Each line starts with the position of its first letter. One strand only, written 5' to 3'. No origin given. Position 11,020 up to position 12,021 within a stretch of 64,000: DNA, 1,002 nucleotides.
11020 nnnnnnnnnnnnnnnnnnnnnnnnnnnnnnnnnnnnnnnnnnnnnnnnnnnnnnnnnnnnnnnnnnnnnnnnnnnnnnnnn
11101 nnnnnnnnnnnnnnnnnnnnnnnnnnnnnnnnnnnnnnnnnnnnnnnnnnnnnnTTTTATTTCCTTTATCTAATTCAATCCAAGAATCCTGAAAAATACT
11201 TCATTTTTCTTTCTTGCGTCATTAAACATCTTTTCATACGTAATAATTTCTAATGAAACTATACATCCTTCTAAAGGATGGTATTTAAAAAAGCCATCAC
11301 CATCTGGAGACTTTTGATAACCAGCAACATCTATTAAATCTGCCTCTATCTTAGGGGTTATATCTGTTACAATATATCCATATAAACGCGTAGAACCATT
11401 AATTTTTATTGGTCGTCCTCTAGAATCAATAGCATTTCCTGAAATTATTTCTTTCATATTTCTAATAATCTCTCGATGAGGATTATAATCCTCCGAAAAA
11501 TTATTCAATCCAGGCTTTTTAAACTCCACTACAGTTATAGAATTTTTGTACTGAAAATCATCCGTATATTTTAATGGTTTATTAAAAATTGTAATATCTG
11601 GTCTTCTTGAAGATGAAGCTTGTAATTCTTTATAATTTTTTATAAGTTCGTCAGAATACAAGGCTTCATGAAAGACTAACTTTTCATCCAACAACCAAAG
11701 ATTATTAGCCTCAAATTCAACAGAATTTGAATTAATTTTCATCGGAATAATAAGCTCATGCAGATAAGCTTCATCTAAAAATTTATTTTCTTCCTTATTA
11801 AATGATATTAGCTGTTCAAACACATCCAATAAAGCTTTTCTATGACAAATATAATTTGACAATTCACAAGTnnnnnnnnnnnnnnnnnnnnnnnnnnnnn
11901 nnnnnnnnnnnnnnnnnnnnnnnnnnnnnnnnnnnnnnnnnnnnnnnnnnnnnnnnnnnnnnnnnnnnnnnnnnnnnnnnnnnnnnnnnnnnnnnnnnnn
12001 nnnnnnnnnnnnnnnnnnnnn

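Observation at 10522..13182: Candidate undescribed two-gene defence module on the tRNA-Trp island: GHKL ATPase (with nuclease-like C-terminus) plus membrane-anchored HsdR-N-like PD-(D/E)xK protein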

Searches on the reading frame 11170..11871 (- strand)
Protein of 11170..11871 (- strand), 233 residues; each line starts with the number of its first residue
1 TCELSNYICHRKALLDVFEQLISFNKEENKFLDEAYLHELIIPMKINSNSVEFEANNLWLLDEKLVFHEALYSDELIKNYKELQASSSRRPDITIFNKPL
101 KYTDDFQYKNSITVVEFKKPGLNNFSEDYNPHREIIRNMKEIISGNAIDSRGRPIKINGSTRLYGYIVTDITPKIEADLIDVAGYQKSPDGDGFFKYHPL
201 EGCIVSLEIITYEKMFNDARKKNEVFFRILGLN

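Call 58: predict_structure(alignment_id=A4)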
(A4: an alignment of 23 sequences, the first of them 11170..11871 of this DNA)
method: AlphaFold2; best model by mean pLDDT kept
length: 233 residues; sequences in the alignment: 23
mean_pLDDT: 71.7   pTM: 0.72
mean pLDDT of the five models: 71.7, 71.3, 68.1, 67.7, 66.5
residues with pLDDT >= 90: 23; 70-90: 134; 50-70: 31; < 50: 45
segments of 3 or more residues with pLDDT < 50: 44-54, 73-106
pLDDT, mean of each block of 10 residues (from residue 1): 79 89 68 73 51 65 68 42 32 28 46 81 74 85 78 73 86 87 87 89 88 90 87 76
secondary structure, 60 per line:
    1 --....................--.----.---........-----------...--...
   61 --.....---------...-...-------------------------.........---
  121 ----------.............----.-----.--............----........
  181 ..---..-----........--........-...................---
elements in order: H3-22 H34-41 H63-67 E109-117 H131-143 E157-168 H173-182 E193-200 E203-210 H212-230

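Call 62: fold_search(model_id=the predicted structure, library=pdb)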
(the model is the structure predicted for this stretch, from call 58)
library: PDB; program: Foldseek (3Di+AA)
matches with E <= 10: 357; with E <= 0.001: 0
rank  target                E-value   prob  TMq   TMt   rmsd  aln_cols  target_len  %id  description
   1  6hz4_M                7.5e-03  0.90  0.24  0.18   7.0       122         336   10  Structure of McrBC without DNA binding domains (one half of the full complex) (released 2019-07-24)
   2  7vsr_M                1.2e-02  0.92  0.25  0.21   7.7       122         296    9  Structure of McrBC (stalkless mutant) (released 2023-02-15)
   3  4tk2_B                1.9e-02  0.60  0.20  0.12  10.8       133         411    8  Geph E in complex with a GABA receptor alpha3 subunit derived peptide in space group P61 (released 2014-12-24)
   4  4pd1_A                4.7e-02  0.35  0.20  0.12  10.8       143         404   12  Structure of gephyrin E domain with Glycine-beta receptor peptide (released 2014-08-27)
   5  4tk4_B                4.7e-02  0.28  0.19  0.12  11.5       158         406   13  GephE in complex with a GABA receptor alpha3 subunit derived double mutant peptide in space group P61 (released 2014-12-24)
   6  1t3e_A                5.0e-02  0.44  0.21  0.13  11.3       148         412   10  Structural basis of dynamic glycine receptor clustering (released 2004-07-27)
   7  4tk3_A                5.3e-02  0.30  0.19  0.11  10.9       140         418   13  Geph E in complex with a GABA receptor alpha3 derived double mutant peptide in spacegroup P21212 (released 2014-12-24)
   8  4tk4_A                6.0e-02  0.44  0.20  0.12  10.8       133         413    7  GephE in complex with a GABA receptor alpha3 subunit derived double mutant peptide in space group P61 (released 2014-12-24)
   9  4tk3_B                6.8e-02  0.20  0.19  0.12  11.7       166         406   13  Geph E in complex with a GABA receptor alpha3 derived double mutant peptide in spacegroup P21212 (released 2014-12-24)
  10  1t3e_B                7.2e-02  0.35  0.21  0.13  10.9       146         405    7  Structural basis of dynamic glycine receptor clustering (released 2004-07-27)
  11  2fts_A                1.1e-01  0.35  0.20  0.12  10.9       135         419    7  Crystal structure of the glycine receptor-gephyrin complex (released 2006-03-14)
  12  2fu3_A                1.1e-01  0.21  0.20  0.13  11.1       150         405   10  Crystal structure of gephyrin E-domain (released 2006-03-14)
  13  4u90_A                1.2e-01  0.18  0.17  0.11  10.9       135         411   10  GephE in complex with PEG crosslinked GABA receptor alpha3 subunit derived dimeric peptide (released 2014-12-10)
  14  6hz4_N                1.3e-01  0.51  0.24  0.35   7.2       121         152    8  Structure of McrBC without DNA binding domains (one half of the full complex) (released 2019-07-24)
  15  4tk1_A                1.3e-01  0.38  0.22  0.14  11.1       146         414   10  Geph E in complex with a GABA receptor alpha3 subunit derived peptide in space group P21212 (released 2014-12-24)
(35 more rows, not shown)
